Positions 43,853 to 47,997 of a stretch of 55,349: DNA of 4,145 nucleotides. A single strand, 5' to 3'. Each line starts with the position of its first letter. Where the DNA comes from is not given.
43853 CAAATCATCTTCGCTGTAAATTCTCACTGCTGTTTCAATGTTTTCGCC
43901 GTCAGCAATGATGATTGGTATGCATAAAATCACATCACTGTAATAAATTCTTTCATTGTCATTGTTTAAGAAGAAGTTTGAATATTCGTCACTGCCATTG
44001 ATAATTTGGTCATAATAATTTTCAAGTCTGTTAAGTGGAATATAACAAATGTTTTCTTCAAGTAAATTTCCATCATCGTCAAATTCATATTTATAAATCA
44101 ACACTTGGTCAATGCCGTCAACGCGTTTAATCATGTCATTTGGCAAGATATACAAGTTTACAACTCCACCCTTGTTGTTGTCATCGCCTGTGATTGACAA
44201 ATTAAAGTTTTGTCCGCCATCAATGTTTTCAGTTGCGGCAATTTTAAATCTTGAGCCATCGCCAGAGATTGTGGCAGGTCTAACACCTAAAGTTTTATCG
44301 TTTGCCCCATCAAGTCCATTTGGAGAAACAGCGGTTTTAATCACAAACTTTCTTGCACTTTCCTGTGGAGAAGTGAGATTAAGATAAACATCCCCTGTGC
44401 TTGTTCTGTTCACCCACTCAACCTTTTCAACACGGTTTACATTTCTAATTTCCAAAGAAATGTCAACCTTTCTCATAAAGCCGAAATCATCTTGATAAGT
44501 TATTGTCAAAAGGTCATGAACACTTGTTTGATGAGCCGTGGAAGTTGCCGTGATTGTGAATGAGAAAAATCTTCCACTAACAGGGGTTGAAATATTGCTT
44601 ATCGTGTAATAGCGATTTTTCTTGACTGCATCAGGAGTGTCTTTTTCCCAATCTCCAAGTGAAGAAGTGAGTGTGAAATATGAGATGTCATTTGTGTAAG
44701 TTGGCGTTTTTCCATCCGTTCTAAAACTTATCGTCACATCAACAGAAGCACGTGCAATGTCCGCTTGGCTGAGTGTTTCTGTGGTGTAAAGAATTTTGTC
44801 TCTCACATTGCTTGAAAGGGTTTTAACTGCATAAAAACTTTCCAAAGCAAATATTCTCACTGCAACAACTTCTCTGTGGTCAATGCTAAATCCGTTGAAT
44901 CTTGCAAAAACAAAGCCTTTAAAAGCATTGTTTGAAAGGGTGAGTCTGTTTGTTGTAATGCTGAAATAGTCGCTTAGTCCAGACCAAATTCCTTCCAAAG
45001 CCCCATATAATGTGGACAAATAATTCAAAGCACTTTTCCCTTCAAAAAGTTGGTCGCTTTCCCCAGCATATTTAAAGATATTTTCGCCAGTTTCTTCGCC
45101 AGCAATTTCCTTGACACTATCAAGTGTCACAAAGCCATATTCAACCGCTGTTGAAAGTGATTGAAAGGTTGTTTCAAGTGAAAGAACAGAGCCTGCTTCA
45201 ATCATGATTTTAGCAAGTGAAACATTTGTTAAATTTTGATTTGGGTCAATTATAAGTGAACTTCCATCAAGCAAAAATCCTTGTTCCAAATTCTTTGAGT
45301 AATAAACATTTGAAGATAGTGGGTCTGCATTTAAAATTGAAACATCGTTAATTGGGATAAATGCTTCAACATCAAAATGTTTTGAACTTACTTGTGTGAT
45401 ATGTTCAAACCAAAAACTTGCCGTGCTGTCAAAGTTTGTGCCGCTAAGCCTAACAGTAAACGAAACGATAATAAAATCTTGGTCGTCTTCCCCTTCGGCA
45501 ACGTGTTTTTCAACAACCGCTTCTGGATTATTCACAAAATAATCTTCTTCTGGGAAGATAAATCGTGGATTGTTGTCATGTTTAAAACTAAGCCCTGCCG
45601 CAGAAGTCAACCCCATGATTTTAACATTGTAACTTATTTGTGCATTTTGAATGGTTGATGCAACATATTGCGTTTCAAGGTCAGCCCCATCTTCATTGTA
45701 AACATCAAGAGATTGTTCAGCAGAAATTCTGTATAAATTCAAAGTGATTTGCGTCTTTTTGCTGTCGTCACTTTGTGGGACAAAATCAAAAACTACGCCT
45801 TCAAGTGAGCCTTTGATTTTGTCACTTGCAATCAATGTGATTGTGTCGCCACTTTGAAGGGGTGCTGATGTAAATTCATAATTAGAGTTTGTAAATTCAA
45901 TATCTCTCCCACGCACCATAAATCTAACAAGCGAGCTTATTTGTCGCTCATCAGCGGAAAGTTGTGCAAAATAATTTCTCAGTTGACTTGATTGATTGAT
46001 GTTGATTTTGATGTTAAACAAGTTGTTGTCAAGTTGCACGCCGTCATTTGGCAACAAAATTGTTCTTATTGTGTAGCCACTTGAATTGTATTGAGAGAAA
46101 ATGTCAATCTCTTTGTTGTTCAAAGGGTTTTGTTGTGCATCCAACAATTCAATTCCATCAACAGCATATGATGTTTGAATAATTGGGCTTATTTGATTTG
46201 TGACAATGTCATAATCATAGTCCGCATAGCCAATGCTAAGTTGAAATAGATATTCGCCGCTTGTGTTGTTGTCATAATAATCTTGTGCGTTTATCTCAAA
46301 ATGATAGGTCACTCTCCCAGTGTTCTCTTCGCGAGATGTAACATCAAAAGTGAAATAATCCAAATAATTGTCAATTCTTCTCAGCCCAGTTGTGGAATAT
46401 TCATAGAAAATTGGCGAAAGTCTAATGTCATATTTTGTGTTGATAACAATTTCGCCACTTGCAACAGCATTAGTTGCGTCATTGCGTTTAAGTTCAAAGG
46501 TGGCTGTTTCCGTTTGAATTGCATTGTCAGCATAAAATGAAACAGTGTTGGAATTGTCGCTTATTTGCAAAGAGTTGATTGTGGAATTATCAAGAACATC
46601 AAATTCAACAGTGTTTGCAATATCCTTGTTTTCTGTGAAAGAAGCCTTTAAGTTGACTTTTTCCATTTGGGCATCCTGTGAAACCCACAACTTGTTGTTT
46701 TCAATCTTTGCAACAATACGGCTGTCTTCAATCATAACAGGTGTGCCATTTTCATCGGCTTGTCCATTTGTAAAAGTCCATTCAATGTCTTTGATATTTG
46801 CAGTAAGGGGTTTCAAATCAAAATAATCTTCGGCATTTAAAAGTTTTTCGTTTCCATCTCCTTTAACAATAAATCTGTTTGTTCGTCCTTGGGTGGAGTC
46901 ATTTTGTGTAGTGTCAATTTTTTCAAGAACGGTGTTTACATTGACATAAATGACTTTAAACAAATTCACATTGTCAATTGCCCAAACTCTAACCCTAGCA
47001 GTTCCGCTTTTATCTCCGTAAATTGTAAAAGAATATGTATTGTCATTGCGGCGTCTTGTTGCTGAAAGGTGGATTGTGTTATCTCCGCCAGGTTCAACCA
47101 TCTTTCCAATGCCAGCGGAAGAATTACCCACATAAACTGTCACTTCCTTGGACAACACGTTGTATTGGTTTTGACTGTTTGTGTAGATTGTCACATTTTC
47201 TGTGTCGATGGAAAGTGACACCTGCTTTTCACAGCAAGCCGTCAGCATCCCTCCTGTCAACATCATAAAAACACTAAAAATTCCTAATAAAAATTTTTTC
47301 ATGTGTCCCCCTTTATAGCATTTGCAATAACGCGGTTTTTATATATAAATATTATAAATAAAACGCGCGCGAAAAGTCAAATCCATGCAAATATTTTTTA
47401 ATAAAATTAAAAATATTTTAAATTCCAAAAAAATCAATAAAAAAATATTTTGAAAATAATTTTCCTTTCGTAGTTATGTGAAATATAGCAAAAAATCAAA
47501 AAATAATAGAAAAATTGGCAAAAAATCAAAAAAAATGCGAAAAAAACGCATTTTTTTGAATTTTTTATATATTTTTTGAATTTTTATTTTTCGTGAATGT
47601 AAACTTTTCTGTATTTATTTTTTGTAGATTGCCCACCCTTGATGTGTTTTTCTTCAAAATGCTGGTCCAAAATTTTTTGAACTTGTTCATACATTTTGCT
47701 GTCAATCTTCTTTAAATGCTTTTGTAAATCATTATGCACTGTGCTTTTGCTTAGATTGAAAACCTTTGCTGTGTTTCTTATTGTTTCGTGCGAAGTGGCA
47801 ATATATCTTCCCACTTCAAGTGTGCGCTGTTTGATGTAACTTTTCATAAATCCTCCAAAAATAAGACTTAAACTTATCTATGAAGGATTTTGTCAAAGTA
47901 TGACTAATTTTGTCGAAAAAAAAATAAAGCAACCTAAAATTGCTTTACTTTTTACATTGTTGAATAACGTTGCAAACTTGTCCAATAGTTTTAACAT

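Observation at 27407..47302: A 6631-aa (19.9 kb) single-ORF lipoprotein occupying 36% of the window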

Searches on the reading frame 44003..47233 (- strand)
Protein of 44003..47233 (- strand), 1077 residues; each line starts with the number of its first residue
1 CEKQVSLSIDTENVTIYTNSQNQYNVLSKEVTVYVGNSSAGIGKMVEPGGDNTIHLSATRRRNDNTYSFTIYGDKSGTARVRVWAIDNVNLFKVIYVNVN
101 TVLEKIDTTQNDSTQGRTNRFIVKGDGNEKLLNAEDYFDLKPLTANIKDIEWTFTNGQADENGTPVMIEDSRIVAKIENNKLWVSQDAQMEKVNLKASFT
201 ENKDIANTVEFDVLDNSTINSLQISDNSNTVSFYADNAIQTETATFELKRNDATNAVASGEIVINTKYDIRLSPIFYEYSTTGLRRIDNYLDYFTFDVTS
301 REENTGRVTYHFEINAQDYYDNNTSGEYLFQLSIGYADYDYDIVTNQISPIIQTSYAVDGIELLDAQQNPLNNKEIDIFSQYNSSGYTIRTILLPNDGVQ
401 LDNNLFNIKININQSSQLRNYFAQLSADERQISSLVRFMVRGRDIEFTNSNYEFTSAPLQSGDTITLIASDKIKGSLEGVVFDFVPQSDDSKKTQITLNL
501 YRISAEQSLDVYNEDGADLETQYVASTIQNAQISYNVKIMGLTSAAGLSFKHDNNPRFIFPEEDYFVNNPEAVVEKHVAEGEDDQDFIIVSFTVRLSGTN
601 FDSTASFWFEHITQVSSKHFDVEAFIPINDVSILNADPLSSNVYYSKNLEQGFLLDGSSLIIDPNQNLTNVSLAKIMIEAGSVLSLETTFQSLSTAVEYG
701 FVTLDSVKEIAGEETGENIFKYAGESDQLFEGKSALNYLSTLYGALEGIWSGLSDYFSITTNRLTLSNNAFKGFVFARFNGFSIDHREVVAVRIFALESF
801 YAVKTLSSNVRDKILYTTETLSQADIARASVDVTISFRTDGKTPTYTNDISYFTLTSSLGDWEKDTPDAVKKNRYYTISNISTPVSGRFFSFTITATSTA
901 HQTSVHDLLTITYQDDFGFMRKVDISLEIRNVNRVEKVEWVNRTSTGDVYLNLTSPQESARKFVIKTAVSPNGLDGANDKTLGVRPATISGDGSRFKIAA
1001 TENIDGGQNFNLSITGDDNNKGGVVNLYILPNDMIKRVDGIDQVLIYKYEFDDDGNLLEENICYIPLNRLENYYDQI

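Call 51: search_solved_structures(query=A4, max_evalue=1, show_alignments=1)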
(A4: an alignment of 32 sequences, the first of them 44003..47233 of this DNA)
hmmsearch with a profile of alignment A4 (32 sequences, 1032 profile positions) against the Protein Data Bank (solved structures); distinct sequences matched with E-value up to 1: 1.
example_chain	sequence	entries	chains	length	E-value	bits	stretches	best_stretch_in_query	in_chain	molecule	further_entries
8q30_A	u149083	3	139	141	0.89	10.5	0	44-91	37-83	DUF4352 domain-containing protein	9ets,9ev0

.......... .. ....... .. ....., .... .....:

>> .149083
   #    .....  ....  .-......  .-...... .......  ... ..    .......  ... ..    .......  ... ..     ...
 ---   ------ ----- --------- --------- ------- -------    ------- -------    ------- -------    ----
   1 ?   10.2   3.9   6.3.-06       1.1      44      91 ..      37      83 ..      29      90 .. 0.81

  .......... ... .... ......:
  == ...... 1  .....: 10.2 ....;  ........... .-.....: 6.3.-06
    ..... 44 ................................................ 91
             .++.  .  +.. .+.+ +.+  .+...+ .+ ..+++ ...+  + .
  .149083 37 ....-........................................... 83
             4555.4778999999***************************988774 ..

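Call 52: search_protein_families(library=pfam, alignment_id=A4, max_evalue=0.01)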
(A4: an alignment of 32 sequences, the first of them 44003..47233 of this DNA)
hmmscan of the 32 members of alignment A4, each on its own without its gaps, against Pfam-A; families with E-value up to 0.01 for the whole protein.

A. member 1, window:44003-47233:- (1077 aa): 0 families

B. families by the number of members that match (of 32 scanned): 4 families
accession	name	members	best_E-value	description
PF13629.12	T2SS-T3SS_pil_N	2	0.0004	Pilus formation protein N terminal region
PF22959.3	Ig_NUP210_15th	2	0.00082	NUP210 Ig-like domain 15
PF11325.14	DUF3127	1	0.0037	Domain of unknown function (DUF3127)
PF16392.11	DUF5001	1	0.0056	Ig-like domain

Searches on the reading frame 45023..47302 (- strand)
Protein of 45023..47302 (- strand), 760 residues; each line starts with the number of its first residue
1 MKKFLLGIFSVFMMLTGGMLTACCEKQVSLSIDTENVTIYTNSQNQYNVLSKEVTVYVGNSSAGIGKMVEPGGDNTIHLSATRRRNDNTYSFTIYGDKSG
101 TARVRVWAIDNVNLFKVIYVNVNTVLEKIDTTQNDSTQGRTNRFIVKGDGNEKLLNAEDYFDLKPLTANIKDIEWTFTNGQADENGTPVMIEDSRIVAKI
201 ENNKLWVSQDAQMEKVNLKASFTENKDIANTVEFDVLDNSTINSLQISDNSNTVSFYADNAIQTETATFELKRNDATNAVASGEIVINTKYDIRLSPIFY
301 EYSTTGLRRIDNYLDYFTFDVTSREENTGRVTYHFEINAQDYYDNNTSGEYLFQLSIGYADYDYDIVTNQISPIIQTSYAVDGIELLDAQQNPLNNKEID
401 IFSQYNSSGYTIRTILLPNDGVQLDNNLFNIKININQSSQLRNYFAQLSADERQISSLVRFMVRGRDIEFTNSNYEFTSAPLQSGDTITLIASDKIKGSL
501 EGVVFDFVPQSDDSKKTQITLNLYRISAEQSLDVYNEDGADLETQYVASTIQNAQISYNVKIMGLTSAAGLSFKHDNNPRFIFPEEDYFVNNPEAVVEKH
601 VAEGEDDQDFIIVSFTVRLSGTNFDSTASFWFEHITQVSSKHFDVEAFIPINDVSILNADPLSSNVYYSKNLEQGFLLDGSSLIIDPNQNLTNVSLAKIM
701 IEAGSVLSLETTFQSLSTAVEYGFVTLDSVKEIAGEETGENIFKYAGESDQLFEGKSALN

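Call 8: search_protein_families(library=pfam, proteins=[window:45023-47302:-], max_evalue=10)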
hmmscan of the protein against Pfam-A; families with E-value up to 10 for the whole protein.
window:45023-47302:- (760 aa): 3 families
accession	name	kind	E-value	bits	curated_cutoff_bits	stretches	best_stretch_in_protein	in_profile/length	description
PF14310.12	Fn3-like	-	0.0048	17.4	25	1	25-62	34-71/71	Fibronectin type III-like domain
PF20041.5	DUF6443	-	0.074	13.7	27.8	1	213-272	36-90/137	Domain of unknown function (DUF6443)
PF03370.18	CBM_21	-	0.081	13.6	28.9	1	311-352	64-111/113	Carbohydrate/starch-binding module (family 21)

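Call 76: search_protein_families(library=phrogs, proteins=[window:45023-47302:-], max_evalue=0.01)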
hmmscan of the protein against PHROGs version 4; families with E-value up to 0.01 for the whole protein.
window:45023-47302:- (760 aa): 1 family
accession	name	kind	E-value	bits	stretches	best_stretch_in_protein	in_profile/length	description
phrog_5494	-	unknown function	0.0056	17.9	0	497-543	50-97/156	-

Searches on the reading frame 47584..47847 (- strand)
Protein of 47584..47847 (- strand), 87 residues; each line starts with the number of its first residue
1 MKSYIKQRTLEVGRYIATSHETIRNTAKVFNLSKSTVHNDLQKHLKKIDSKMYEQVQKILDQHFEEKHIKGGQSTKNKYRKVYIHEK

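Call 69: find_encoding_contigs(protein=window:47584-47847:-, flank=10000, max_places=10)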
Protein window:47584-47847:- (87 aa): 5 contigs read that carry it; 5 places shown.
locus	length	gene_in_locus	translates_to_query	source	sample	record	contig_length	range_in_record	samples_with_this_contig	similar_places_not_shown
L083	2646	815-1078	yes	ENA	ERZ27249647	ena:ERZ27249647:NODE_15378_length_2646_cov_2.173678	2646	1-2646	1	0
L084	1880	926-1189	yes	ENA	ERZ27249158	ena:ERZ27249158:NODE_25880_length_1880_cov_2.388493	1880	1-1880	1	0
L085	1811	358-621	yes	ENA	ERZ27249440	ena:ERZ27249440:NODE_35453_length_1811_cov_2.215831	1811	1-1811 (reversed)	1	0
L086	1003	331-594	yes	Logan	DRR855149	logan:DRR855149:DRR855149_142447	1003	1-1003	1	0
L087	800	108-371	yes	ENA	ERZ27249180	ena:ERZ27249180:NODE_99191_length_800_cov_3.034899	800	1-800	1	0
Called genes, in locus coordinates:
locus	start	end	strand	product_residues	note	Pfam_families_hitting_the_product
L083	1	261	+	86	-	?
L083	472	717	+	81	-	PF00550:PP-binding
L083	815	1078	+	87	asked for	PF12116:SpoIIID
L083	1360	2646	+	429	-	?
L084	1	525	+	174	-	?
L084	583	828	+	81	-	PF00550:PP-binding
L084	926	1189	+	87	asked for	PF12116:SpoIIID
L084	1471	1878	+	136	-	?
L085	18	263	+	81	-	PF00550:PP-binding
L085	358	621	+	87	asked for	PF12116:SpoIIID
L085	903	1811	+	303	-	?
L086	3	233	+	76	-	?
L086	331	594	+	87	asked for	PF12116:SpoIIID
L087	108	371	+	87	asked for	PF12116:SpoIIID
